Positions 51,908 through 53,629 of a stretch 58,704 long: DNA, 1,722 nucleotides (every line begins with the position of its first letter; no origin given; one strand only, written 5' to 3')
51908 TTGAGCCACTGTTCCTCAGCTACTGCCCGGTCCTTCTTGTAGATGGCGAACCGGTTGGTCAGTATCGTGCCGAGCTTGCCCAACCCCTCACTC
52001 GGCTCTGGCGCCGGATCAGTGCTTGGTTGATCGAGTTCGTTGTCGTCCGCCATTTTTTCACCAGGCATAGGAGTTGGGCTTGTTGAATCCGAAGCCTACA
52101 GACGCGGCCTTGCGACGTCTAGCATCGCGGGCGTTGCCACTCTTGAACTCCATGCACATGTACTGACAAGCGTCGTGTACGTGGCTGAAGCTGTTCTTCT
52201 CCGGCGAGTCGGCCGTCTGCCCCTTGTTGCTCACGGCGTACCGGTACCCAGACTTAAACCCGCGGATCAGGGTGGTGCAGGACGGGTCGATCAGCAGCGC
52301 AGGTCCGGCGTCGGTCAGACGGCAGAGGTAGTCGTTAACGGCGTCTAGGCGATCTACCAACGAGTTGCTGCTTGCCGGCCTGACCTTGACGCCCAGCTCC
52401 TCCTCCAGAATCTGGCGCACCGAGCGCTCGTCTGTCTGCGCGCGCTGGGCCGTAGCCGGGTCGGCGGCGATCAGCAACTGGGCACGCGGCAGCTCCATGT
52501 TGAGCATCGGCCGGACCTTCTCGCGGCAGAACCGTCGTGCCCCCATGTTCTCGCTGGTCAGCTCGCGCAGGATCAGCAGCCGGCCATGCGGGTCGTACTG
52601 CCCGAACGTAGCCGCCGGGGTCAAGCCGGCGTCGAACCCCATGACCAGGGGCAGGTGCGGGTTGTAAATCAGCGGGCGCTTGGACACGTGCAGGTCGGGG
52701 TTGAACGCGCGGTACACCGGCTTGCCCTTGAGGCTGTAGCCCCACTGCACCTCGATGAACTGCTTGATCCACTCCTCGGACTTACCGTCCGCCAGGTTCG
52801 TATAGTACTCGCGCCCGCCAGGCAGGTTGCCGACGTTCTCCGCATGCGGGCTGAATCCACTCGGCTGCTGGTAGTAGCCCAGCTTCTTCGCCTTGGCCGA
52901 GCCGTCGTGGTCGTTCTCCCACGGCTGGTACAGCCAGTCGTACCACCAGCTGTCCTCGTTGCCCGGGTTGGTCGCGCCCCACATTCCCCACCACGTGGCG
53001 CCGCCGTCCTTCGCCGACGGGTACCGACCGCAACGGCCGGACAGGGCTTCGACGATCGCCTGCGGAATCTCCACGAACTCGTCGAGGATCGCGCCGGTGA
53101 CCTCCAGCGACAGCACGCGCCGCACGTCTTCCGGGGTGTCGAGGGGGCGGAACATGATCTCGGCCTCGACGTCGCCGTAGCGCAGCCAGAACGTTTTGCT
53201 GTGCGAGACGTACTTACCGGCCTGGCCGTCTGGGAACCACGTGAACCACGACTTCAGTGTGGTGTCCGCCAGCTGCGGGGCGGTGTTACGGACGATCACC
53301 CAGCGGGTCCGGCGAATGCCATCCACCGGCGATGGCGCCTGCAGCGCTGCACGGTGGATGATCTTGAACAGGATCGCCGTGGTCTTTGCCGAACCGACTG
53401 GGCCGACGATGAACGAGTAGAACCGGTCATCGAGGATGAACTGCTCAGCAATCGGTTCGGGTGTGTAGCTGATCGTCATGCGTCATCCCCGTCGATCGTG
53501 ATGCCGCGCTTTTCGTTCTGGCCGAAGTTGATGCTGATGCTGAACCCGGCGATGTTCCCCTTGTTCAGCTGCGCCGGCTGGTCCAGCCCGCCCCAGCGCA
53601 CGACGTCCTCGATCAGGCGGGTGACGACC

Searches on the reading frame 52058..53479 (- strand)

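Call 68: search_protein_families(library=phrogs, proteins=[window:52058-53479:-], max_evalue=0.00001)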
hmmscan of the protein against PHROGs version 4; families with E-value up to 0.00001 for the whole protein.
window:52058-53479:- (473 aa): 3 families
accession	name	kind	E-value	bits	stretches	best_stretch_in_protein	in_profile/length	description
phrog_2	-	head and packaging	1.2e-20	74.8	1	13-453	272-601/807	terminase large subunit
phrog_979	-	head and packaging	4.7e-08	33.2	1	7-201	154-331/642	terminase large subunit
phrog_10250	-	head and packaging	1.6e-06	29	1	236-454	8-224/228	terminase large subunit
